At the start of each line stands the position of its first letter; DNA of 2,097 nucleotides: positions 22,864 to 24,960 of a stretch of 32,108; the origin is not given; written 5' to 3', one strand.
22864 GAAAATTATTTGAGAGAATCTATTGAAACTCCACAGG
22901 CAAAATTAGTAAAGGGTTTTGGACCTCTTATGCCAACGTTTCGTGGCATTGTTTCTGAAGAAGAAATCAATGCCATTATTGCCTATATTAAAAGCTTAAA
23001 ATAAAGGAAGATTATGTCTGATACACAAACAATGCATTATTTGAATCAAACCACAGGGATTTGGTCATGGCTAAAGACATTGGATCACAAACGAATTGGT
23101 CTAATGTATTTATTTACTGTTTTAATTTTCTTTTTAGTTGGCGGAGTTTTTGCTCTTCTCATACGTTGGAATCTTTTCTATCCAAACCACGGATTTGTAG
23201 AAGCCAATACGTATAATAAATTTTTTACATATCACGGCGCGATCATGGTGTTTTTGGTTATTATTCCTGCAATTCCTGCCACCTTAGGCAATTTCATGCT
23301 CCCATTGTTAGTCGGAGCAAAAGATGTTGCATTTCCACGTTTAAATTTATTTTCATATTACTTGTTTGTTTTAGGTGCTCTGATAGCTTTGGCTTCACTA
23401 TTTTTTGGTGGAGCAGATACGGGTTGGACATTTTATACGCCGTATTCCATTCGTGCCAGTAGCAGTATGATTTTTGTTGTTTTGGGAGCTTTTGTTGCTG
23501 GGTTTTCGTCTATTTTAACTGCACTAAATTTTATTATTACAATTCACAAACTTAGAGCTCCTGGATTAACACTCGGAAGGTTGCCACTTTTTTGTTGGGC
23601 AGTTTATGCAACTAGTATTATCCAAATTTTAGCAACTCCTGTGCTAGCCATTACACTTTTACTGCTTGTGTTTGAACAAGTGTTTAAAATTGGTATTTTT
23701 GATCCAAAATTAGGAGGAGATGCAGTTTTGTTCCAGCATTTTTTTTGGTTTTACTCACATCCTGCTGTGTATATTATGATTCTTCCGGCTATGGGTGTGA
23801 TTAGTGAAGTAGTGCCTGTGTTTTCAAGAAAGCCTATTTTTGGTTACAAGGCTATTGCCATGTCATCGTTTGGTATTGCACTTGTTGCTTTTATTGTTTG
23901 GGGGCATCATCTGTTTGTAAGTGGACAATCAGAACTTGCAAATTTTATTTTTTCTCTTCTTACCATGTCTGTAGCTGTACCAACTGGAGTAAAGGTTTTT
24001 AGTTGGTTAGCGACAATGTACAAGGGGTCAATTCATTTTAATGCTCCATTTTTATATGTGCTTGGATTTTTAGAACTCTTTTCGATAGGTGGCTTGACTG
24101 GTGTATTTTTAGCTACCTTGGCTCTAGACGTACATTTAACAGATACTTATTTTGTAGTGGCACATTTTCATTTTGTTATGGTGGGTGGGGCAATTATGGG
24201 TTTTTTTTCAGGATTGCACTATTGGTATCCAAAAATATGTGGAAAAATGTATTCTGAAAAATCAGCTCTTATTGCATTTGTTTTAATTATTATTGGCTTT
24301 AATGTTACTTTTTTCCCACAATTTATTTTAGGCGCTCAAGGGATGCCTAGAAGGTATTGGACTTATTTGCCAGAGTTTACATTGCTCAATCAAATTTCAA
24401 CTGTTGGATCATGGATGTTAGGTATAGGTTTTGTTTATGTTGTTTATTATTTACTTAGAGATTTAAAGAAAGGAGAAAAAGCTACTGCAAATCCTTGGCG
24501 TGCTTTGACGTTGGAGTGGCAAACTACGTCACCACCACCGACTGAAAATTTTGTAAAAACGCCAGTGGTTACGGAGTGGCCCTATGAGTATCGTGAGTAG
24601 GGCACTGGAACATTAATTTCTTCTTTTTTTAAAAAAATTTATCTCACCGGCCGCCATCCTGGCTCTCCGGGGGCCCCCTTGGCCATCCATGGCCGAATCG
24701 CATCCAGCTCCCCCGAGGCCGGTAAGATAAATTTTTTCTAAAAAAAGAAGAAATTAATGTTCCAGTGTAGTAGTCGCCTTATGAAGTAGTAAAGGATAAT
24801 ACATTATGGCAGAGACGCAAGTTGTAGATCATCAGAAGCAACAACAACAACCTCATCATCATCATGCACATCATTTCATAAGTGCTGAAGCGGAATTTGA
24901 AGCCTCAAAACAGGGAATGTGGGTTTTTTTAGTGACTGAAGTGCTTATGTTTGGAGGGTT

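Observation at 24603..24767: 165-bp near-perfect inverted repeat with a 70% G+C core inserted between ctaD and ctaE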

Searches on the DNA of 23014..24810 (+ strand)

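Call 12: search_rna_families(source=window, start=24560, end=24810, threshold=evalue, max_evalue=10, show_alignments=3)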
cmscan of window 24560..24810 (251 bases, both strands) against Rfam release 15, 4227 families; matches with E-value up to 10: 9.
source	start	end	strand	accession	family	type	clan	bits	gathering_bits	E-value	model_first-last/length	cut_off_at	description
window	24617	24753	-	RF01731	TwoAYGGAY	Cis-reg;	CL00106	24.7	43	0.081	1-168/168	no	TwoAYGGAY RNA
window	24618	24752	-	RF04251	MIR5070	Gene; miRNA;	CL00139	21.4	100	0.077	1-116/116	no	MIR5070 microRNA precursor family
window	24604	24766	+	RF04207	MIR5048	Gene; miRNA;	-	19.4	160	0.011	1-356/356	no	MIR5048 microRNA precursor family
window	24632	24745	-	RF00480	HIV_FE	Cis-reg; frameshift_element;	-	16.3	45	7.2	1-52/52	no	HIV Ribosomal frameshift signal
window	24645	24756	-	RF02932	Betaproteobacteria-1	Gene; sRNA;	-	14.2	49.4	1.3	1-120/120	no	Betaproteobacteria-1 RNA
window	24608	24762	-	RF03122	bCoV-3UTR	Cis-reg;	CL00117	9.1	112.9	3.6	149-305/326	no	Betacoronavirus 3'UTR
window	24571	24653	+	RF02142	HOXA11-AS1_6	Gene; lncRNA;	-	8.5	50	8.4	100-179/179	no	HOXA11 antisense RNA 1 conserved region 6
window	24560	24763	-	RF01469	rli33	Gene; sRNA;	CL00114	8.2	46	4.1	1-322/532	3'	Listeria sRNA rli33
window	24690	24762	-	RF01894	PCA3_2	Gene; lncRNA;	-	7.8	100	2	342-409/409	no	Prostate cancer antigen RNA 3 conserved region 2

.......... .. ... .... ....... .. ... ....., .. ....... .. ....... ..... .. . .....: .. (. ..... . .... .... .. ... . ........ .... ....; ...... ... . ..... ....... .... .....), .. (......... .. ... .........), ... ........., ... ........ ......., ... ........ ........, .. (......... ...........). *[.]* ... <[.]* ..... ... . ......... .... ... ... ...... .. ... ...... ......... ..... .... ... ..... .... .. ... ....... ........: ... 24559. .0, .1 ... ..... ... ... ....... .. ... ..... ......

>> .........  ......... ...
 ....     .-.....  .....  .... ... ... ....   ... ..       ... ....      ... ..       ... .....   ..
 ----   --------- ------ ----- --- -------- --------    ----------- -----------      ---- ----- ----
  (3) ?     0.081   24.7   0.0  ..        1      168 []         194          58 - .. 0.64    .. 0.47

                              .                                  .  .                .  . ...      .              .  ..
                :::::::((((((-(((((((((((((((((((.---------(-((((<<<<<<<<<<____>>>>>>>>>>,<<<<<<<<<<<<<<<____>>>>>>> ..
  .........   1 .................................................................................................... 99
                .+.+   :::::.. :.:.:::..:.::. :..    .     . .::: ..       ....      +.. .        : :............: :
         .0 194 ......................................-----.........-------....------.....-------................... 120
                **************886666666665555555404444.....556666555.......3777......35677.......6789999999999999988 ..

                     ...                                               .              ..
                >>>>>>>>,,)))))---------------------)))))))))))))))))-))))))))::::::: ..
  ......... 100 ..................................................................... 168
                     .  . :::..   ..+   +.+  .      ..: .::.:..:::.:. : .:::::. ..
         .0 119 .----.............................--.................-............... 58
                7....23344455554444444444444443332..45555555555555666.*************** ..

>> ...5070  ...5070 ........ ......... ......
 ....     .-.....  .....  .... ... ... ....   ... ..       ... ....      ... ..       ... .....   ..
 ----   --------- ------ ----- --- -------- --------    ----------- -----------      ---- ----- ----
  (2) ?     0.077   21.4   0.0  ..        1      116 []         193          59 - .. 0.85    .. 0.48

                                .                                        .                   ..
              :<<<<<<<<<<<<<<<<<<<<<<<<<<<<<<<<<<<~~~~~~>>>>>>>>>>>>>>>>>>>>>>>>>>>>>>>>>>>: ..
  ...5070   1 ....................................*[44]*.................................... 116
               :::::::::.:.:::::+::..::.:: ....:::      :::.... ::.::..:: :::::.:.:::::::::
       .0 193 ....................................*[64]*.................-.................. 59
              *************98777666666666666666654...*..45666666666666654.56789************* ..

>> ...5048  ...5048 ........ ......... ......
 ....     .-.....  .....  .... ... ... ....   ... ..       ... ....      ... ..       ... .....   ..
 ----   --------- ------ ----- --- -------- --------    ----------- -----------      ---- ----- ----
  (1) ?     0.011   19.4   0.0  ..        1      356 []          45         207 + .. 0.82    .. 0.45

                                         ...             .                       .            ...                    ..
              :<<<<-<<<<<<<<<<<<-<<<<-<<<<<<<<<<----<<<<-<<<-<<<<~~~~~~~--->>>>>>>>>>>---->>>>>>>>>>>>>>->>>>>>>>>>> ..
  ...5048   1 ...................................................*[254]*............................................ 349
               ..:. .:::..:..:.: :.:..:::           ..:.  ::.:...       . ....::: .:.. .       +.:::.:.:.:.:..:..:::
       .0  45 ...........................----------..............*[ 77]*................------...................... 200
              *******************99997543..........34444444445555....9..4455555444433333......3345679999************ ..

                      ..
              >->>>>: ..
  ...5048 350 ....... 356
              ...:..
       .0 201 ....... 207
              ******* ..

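Call 32: search_dna_similar(query=window:24603-24767:+, collection=plasmids, mode=distant, max_evalue=1)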
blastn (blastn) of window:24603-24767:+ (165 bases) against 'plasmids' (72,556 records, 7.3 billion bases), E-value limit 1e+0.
Records with a match: 1; places in all: 1; records where one place covers at least 80% of the query: 0.
Best place of each record, by identity: 80-90% 1.
By first word of the organism name: Streptomyces 1.
By predicted mobility (MOB-suite, as given by PLSDB): non-mobilizable 1.
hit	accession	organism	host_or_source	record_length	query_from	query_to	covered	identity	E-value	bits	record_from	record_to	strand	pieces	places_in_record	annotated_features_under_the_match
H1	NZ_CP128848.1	Streptomyces flavofungini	pure culture,Pear garden topsoil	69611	7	38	19%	87.5%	5e-1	41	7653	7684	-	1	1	ABC transporter permease subunit | MqnA/MqnD/SBP family protein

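Call 33: search_dna_similar(query=window:24603-24767:+, collection=phages, mode=distant, max_evalue=1)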
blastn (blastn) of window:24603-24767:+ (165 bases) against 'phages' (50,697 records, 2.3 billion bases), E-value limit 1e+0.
Records with a match: 13; places in all: 13; records where one place covers at least 80% of the query: 0.
Best place of each record, by identity: >=99% 1; 90-95% 5; 80-90% 7.
By first word of the organism name: Bacteroides 5; Bacillus 2; Agathobaculum 2; Listeria 2; Vibrio 1; Enterococcus 1.
By host as written in the record: Bacillus megaterium str. ATCC 43725 2; Agathobaculum butyriciproducens DA434 2; Listeria monocytogenes 2; Vibrio parahaemolyticus 1.1997 1; Bacteroides thetaiotaomicron VPI-5485 1; Bacteroides thetaiotaomicron VPI-5487 1; Bacteroides thetaiotaomicron VPI-5488 1; Bacteroides thetaiotaomicron VPI-5489 1; and 2 more.
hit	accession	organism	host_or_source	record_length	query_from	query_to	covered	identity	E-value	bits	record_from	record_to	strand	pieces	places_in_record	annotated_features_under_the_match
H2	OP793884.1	Vibrio phage vB_VpaM_R16F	Vibrio parahaemolyticus 1.1997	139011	122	157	22%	86.1%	4e-2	44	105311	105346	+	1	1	hypothetical protein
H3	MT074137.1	Bacteroides phage DAC16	Bacteroides thetaiotaomicron VPI-5485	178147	123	153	19%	90.3%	4e-2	44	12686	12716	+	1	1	hypothetical protein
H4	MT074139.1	Bacteroides phage DAC19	Bacteroides thetaiotaomicron VPI-5487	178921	123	153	19%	90.3%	4e-2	44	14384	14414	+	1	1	hypothetical protein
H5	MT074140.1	Bacteroides phage DAC20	Bacteroides thetaiotaomicron VPI-5488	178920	123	153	19%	90.3%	4e-2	44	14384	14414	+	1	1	hypothetical protein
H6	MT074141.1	Bacteroides phage DAC22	Bacteroides thetaiotaomicron VPI-5489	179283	123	153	19%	90.3%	4e-2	44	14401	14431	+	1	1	hypothetical protein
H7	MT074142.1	Bacteroides phage DAC23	Bacteroides thetaiotaomicron VPI-5490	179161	123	153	19%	90.3%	4e-2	44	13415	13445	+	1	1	hypothetical protein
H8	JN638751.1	Bacillus phage G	Bacillus megaterium str. ATCC 43725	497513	2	30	18%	89.7%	5e-1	40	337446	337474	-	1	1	426: gp426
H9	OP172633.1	Agathobaculum phage AB434P2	Agathobaculum butyriciproducens DA434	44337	123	151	18%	89.7%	5e-1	40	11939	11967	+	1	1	hypothetical protein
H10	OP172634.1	Agathobaculum phage AB434P3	Agathobaculum butyriciproducens DA434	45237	123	151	18%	89.7%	5e-1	40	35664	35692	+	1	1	hypothetical protein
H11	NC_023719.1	Bacillus phage G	Bacillus megaterium str. ATCC 43725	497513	2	30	18%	89.7%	5e-1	40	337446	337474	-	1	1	426: gp426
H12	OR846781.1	Listeria phage LM 4-11-1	Listeria monocytogenes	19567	3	31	18%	89.7%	5e-1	40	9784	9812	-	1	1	record has no annotation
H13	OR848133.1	Listeria phage LM 4-14-1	Listeria monocytogenes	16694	3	31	18%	89.7%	5e-1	40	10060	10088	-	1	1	record has no annotation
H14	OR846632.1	Enterococcus phage Efs 1-1-1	Enterococcus faecalis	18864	10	30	13%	100.0%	5e-1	39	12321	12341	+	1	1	record has no annotation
